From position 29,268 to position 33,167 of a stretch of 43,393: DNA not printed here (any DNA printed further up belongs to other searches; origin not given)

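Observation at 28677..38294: Giant 3,205-aa ORF (22% of the genome): zincin HExxH module, M23 peptidase tail and long stretches with no assignable function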

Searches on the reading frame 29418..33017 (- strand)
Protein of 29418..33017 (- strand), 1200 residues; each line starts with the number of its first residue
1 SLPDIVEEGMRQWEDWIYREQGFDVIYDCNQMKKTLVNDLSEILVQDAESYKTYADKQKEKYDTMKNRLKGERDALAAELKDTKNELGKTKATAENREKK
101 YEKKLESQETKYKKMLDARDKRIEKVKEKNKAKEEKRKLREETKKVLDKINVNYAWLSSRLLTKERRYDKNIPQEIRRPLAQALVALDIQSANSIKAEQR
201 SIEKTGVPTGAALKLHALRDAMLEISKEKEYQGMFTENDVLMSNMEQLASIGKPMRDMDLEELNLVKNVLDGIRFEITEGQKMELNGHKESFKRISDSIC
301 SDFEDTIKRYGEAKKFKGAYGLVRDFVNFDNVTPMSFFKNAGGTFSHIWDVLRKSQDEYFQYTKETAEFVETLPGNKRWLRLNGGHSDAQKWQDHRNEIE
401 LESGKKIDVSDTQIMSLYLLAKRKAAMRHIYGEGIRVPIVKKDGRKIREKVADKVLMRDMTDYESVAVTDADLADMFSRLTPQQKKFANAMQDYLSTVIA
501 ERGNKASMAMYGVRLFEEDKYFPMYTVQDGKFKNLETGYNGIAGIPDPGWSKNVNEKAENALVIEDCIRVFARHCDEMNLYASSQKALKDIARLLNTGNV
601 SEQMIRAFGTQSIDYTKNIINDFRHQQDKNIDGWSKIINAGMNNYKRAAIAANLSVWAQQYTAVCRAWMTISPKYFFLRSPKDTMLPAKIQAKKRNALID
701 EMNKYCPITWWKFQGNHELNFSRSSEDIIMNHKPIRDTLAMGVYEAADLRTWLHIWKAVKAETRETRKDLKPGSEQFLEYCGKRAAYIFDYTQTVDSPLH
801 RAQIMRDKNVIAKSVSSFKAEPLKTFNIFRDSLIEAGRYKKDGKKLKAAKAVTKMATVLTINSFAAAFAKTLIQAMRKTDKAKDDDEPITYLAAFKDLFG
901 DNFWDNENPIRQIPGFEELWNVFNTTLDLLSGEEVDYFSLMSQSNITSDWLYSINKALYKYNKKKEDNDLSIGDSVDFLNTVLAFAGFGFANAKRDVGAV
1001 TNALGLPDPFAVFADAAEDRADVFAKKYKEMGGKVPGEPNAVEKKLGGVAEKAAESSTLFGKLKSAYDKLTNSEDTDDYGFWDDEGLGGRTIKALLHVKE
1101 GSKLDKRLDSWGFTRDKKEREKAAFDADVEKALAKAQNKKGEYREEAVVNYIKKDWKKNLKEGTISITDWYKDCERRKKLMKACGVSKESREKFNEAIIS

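Call 20: find_related_loci(query=window:29418-33017:-, collection=genome_contigs, flank=10000)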
Query window:29418-33017:- (1200 aa) in genome_contigs; peptide patterns used: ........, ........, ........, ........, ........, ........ (x = any residue, [..] = any of these).
21 stretches matched a pattern; 2 encode a relative of the query (tblastn E <= 1e-3); 2 distinct loci.
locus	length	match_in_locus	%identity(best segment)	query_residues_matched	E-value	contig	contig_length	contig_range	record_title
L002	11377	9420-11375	87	2-657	0e+0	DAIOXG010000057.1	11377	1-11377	MAG TPA_asm: Prevotella sp. isolate CTOTU45222 NODE_1320_length_11377_cov_6.063770, whole genome shotgun sequence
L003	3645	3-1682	93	641-1200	0e+0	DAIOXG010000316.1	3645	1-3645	MAG TPA_asm: Prevotella sp. isolate CTOTU45222 NODE_8704_length_3645_cov_4.964067, whole genome shotgun sequence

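Call 29: search_protein_representatives(protein=window:29418-33017:-)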
Query: 1200 residues. Proteins with E-value up to 0.001 (for the whole library): 3329; up to 1e-10: 2997; up to 1e-30: 2311. The best 150 are listed.
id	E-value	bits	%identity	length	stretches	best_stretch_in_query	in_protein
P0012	0.0e+00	2424.1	90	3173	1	1-1200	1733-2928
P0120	4.4e-192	657.3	39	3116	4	65-856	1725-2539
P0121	9.4e-186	636.3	87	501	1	259-579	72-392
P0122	2.5e-128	446.2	34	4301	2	34-1022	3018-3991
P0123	5.2e-128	445.1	35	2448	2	28-917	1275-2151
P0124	5.5e-126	438.4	35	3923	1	33-919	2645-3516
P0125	9.5e-124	431.0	33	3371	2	32-923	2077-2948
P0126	3.5e-121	422.5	35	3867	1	33-914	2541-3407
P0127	9.8e-121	421.0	34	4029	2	34-924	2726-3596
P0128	1.3e-117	410.6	33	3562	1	38-1010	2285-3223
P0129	4.4e-113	395.7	32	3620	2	22-1007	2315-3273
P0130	5.4e-113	395.4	34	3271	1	29-923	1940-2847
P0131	2.2e-112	393.3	33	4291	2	103-1003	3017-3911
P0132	2.9e-111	389.6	35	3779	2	36-917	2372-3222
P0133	6.1e-110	385.3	33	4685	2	24-926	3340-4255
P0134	2.7e-109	383.1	31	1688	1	29-1179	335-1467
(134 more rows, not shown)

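Call 33: search_protein_families(library=pfam, alignment_id=A1, max_evalue=0.001)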
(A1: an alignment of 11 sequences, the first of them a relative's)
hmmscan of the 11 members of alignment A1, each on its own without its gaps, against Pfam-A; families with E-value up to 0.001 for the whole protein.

A. member 1, P0133 (4685 aa): 2 families
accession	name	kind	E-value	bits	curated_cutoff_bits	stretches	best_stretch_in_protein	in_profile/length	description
PF01551.29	Peptidase_M23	-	1.7e-33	115.1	28.7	1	4584-4678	2-96/96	Peptidase family M23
PF18760.7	ART-PolyVal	-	9.1e-27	95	31.2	2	2886-3091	1-139/140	ADP-Ribosyltransferase in polyvalent proteins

B. families by the number of members that match (of 11 scanned): 6 families
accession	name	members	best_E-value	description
PF01551.29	Peptidase_M23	11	7.8e-34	Peptidase family M23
PF18760.7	ART-PolyVal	11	1e-31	ADP-Ribosyltransferase in polyvalent proteins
PF18814.6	PBECR5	1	8e-43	phage-Barnase-EndoU-ColicinE5/D-RelE like nuclease5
PF18819.6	MuF_C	1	6.7e-19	Phage MuF-C-terminal domain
PF06414.18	Zeta_toxin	1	5e-09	Zeta toxin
PF20573.4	DUF6782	1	0.00037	Putative metallopeptidase family (DUF6782)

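Call 66: find_encoding_contigs(protein=P0134, flank=10000, max_places=2)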
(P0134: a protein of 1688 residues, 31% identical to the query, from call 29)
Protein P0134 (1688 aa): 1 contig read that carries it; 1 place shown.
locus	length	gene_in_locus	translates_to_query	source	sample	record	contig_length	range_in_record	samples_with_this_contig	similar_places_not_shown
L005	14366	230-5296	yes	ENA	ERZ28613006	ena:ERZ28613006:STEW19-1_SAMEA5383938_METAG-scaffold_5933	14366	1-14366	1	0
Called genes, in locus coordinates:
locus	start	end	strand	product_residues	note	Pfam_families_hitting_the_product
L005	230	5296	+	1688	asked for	PF01551:Peptidase_M23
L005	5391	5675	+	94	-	-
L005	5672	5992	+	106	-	-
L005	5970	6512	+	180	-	PF01551:Peptidase_M23, PF08230:CW_7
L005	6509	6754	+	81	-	-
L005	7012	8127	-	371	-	PF14659:Phage_int_SAM_3 (faint), PF16795:Phage_integr_3 (faint), PF00589:Phage_integrase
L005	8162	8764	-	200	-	PF01381:HTH_3, PF12844:HTH_19, PF13443:HTH_26 (weak), PF00717:Peptidase_S24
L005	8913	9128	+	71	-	PF05339:DUF739, PF13443:HTH_26 (weak)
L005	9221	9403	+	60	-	-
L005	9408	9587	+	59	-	-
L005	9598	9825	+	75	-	-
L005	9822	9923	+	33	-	-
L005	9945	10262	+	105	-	-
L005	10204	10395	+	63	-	-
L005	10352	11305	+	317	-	PF09588:YqaJ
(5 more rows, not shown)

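Call 67: find_encoding_contigs(protein=P0133, flank=10000, max_places=2)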
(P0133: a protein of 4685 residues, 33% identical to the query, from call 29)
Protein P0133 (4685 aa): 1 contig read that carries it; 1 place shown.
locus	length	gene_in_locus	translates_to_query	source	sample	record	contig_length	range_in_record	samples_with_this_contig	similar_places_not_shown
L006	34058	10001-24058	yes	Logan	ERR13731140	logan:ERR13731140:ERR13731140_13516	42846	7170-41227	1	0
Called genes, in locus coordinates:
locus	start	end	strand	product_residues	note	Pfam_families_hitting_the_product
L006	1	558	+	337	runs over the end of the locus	PF25209:Phage_capsid_4, PF13252:Phage_capsid_3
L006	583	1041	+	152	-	-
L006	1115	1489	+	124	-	-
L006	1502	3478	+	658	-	-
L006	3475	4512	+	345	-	-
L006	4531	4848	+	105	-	-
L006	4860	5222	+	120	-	-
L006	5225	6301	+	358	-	-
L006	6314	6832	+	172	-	-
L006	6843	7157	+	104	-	-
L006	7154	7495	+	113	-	-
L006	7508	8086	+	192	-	-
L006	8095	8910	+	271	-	-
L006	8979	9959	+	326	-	-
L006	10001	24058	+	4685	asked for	PF18760:ART-PolyVal, PF01551:Peptidase_M23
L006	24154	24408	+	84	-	-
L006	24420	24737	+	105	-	PF04688:Holin_SPP1 (faint)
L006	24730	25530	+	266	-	PF01471:PG_binding_1 (faint)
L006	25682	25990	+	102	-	-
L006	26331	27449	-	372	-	PF00589:Phage_integrase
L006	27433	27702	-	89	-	-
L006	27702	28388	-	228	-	PF01381:HTH_3, PF12844:HTH_19, PF13443:HTH_26 (weak), PF13560:HTH_31, PF00717:Peptidase_S24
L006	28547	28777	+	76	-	PF13443:HTH_26, PF13560:HTH_31 (weak), PF01381:HTH_3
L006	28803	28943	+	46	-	-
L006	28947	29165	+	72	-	PF12728:HTH_17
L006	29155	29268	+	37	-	-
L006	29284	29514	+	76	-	-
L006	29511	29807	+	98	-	-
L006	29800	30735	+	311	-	PF09588:YqaJ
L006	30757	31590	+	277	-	PF03837:RecT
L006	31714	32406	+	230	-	-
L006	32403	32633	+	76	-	-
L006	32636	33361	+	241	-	-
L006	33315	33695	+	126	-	PF06356:DUF1064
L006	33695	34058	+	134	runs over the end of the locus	PF00436:SSB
